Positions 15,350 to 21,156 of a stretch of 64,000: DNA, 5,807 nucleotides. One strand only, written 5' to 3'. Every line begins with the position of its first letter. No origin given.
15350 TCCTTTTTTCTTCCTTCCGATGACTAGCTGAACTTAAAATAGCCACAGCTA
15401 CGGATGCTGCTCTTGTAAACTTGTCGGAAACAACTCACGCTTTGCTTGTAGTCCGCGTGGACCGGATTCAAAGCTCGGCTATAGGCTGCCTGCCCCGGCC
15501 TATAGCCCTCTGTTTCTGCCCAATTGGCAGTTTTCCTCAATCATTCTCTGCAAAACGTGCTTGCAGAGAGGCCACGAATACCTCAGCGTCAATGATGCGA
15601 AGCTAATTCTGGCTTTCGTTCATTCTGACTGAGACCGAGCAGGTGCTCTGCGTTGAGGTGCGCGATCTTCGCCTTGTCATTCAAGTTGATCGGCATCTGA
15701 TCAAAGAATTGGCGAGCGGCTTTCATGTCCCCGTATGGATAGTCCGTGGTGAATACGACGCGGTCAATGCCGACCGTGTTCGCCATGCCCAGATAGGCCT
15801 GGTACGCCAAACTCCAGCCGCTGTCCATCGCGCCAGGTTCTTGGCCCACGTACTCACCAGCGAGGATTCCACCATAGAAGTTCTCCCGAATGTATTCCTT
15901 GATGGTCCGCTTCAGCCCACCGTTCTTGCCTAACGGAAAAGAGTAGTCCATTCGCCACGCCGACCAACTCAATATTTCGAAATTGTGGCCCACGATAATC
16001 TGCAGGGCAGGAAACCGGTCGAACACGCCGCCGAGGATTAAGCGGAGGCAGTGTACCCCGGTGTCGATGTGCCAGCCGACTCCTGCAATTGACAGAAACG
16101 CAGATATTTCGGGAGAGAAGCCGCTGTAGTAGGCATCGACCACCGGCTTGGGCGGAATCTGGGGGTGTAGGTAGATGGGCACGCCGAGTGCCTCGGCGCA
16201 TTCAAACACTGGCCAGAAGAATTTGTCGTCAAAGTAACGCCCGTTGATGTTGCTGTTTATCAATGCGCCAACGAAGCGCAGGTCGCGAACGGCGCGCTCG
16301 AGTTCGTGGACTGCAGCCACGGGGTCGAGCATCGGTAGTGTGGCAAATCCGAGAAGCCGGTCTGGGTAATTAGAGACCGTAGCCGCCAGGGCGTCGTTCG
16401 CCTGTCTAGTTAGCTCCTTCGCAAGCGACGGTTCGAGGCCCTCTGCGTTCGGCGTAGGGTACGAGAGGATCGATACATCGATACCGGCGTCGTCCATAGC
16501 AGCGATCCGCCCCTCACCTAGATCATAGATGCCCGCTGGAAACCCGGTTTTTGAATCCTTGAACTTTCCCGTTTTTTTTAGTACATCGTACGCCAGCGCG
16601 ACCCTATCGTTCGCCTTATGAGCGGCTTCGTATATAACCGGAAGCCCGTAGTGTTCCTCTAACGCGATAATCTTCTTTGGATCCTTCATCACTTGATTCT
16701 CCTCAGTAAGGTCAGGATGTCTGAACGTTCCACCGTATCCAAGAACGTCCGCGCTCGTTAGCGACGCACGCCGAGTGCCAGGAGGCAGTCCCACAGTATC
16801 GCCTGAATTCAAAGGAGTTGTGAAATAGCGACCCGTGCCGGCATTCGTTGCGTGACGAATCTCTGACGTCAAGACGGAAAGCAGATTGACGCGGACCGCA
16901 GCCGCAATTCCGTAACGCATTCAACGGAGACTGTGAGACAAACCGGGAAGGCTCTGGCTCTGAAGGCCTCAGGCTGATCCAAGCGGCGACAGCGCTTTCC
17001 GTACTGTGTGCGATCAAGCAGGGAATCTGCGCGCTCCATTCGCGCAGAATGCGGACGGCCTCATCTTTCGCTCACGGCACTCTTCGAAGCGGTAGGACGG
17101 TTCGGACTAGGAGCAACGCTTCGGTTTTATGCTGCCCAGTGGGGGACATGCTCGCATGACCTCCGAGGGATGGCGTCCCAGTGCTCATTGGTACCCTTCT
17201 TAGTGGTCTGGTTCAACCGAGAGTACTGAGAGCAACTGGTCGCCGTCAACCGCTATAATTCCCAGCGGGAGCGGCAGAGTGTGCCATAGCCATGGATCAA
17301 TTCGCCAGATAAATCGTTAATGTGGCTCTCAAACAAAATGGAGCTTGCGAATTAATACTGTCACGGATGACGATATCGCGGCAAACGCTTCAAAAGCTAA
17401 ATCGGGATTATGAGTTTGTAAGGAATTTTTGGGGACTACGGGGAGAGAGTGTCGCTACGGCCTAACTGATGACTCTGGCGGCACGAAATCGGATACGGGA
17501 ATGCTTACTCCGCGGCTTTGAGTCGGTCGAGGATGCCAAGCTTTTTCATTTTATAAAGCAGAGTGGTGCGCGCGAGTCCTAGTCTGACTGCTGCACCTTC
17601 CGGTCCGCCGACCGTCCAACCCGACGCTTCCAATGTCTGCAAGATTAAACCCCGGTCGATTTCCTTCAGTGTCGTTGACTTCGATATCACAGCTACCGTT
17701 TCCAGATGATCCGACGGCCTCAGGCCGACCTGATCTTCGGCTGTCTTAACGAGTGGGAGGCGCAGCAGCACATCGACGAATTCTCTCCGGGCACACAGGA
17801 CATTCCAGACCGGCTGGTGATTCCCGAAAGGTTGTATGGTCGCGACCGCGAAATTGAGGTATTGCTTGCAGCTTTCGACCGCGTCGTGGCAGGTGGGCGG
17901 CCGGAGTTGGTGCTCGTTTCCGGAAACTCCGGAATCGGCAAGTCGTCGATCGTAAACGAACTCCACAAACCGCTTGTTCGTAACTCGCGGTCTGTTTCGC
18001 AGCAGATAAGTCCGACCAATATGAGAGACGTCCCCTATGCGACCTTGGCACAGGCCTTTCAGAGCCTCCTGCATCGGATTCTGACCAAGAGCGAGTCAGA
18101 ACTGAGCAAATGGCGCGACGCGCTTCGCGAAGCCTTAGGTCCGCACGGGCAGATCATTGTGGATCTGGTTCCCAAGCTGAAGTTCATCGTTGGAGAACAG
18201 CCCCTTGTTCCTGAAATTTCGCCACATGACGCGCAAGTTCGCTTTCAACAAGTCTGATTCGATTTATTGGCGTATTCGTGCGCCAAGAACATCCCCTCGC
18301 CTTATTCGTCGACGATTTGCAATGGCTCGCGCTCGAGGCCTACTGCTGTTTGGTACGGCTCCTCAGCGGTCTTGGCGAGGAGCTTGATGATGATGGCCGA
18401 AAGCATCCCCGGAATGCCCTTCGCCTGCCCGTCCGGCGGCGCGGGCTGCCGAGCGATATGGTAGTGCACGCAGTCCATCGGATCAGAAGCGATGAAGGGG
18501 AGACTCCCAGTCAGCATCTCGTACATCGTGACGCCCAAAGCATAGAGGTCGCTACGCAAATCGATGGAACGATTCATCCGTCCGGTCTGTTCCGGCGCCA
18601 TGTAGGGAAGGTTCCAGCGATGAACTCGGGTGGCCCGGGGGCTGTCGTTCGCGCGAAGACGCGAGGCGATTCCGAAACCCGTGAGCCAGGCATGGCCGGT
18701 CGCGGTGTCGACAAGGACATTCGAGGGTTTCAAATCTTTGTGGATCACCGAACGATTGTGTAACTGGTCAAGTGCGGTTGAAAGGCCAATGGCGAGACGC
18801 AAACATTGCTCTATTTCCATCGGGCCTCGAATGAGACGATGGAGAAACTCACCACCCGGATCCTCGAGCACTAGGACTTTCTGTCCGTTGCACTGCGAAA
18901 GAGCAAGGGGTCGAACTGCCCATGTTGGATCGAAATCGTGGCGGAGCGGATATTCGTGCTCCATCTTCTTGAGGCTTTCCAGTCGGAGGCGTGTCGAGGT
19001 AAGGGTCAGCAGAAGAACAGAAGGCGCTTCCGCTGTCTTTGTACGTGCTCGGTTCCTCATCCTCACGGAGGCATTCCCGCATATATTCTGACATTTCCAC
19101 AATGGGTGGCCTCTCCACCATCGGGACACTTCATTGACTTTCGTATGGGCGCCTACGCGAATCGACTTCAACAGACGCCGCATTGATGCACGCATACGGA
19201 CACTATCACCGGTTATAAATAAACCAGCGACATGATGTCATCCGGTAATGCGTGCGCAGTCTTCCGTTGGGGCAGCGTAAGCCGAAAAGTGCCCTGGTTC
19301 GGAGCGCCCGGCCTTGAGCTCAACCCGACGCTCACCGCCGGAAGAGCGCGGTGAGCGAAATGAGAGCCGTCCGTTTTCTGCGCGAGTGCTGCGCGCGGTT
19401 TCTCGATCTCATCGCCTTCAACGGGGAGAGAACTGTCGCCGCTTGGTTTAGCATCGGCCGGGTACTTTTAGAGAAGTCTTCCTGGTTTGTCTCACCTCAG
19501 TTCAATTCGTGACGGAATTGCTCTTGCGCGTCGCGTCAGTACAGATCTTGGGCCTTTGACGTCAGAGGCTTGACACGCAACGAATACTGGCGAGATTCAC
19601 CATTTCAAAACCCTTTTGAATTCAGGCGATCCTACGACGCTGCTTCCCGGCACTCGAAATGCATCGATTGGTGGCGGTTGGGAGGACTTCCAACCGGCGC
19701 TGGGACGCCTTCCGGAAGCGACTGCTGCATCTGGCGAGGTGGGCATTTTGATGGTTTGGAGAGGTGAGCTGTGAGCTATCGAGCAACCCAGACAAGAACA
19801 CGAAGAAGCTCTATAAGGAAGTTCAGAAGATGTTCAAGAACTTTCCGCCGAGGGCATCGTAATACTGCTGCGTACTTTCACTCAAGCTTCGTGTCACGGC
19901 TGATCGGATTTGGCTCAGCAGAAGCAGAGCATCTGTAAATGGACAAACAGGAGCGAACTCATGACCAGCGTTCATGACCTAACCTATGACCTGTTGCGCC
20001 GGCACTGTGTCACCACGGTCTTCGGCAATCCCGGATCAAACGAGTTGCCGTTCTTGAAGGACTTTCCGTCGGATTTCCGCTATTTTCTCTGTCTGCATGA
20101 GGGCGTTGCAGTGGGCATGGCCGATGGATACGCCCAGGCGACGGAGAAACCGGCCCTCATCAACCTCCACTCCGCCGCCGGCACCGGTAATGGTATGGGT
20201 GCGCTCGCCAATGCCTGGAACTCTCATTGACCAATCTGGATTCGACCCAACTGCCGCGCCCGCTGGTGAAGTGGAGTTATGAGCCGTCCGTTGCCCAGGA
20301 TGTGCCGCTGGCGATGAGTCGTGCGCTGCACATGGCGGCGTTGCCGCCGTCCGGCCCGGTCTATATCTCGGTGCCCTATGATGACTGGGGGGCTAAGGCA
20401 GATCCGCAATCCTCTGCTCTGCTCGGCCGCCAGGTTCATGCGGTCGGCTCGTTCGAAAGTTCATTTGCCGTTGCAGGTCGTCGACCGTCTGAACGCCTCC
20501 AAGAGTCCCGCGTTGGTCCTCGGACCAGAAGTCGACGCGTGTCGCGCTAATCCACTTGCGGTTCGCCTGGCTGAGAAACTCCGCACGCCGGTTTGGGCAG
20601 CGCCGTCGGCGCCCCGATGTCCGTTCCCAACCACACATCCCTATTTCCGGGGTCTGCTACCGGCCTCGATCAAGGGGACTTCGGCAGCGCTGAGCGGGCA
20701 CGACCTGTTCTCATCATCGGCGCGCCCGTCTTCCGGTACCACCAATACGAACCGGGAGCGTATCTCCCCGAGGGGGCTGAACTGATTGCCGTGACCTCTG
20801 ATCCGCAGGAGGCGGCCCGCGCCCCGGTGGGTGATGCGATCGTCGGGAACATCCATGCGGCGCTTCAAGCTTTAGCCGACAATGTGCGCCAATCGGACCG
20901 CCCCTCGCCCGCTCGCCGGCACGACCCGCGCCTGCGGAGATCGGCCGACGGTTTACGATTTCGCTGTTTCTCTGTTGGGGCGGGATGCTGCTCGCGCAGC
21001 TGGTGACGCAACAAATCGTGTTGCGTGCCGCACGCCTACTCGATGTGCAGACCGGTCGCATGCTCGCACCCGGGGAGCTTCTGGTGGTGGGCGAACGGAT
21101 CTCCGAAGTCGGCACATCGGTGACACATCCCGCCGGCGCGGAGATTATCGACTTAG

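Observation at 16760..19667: Inverted ~320-bp homologous segments bracket the broken regulator and face outward to two catabolic genes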

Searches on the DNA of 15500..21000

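Call 7: search_rna_families(source=window, start=15500, end=21000, threshold=evalue, max_evalue=10)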
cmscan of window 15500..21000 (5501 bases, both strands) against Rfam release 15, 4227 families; matches with E-value up to 10: 0.
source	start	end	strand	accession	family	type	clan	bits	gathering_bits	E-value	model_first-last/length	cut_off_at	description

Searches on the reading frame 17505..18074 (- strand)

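Call 9: search_protein_families(library=pfam, proteins=[window:17505-18074:-], max_evalue=0.01)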
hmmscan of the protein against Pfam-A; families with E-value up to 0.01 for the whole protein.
window:17505-18074:- (189 aa): 1 family
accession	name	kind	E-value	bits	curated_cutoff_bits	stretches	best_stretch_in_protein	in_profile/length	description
PF02954.25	HTH_8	-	1e-07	32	22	1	135-179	1-42/42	Bacterial regulatory protein, Fis family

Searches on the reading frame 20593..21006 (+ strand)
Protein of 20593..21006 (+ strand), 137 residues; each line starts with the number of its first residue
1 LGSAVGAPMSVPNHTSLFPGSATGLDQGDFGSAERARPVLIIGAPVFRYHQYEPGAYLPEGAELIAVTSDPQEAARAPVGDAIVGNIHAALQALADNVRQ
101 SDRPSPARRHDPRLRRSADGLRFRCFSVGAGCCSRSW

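Call 9: search_protein_families(library=pfam, proteins=[window:20593-21006:+], max_evalue=0.01)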
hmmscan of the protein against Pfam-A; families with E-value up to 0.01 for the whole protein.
window:20593-21006:+ (137 aa): 1 family
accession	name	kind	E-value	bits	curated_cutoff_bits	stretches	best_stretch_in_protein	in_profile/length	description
PF00205.28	TPP_enzyme_M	-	0.0021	18.2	30.4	1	39-94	81-137/137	Thiamine pyrophosphate enzyme, central domain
